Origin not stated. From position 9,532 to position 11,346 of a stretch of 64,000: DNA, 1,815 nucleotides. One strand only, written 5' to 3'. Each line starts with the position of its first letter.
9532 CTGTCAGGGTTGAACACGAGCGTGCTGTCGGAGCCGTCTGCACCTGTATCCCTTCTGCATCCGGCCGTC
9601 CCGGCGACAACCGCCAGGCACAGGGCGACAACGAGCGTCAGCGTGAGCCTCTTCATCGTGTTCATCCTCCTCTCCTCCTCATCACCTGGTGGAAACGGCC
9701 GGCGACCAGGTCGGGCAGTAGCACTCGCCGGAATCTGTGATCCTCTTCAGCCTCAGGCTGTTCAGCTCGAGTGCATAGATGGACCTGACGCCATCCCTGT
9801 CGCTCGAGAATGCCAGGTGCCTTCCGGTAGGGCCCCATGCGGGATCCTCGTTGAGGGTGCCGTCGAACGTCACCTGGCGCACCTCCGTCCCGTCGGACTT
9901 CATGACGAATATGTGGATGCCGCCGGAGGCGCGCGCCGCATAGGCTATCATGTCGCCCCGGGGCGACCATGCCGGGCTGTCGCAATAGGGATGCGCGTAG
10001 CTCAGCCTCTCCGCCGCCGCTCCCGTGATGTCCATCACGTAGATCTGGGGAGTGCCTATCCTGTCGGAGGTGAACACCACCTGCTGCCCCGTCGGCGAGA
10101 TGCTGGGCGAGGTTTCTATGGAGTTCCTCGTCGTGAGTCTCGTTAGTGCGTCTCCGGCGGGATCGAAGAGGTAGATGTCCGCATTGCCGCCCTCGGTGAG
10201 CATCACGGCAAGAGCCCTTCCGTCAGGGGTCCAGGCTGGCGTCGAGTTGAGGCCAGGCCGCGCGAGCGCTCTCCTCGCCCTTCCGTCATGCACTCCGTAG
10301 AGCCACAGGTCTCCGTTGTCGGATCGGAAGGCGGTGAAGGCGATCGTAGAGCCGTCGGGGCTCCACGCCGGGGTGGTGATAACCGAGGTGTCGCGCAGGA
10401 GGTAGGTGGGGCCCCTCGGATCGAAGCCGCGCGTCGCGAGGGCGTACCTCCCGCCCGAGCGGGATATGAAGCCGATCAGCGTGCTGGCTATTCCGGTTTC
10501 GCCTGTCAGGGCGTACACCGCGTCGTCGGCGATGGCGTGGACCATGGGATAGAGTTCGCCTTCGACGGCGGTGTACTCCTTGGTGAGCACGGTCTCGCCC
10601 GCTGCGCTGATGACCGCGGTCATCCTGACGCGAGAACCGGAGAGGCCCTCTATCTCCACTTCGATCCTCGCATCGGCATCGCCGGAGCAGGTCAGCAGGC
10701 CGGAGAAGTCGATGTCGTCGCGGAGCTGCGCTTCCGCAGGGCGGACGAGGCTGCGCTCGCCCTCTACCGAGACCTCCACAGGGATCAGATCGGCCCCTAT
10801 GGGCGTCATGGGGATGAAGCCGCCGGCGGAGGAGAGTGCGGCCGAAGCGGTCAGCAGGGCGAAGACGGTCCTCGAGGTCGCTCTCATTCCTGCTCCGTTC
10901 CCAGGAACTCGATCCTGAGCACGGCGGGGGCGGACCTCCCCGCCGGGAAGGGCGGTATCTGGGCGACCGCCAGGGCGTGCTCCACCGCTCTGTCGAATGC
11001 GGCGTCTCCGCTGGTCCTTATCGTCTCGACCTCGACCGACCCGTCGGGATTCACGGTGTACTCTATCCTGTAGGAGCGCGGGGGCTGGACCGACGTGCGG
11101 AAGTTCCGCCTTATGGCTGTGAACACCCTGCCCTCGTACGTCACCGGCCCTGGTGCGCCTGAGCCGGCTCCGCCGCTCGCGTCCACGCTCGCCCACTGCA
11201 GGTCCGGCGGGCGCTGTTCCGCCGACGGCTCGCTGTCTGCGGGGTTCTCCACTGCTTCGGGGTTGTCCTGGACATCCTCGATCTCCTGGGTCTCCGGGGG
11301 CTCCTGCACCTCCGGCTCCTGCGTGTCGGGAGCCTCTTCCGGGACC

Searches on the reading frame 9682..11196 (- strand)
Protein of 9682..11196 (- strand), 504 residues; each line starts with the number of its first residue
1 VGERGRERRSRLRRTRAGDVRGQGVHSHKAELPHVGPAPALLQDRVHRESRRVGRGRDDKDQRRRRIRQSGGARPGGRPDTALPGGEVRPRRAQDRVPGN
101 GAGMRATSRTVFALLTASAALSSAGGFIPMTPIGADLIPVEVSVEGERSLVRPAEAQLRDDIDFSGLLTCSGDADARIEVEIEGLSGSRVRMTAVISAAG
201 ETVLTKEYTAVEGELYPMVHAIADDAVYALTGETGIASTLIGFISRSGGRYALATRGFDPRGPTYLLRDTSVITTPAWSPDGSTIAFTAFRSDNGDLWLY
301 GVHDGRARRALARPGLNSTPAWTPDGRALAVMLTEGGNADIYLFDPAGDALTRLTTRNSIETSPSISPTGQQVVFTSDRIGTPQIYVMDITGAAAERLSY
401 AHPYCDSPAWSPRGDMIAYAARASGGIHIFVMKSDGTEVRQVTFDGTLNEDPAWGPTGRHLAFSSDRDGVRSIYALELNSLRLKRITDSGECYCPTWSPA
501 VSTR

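Call 24: find_encoding_contigs(protein=window:9682-11196:-, flank=10000, max_places=1)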
Protein window:9682-11196:- (504 aa): no gene with exactly this product is on record in the collection.
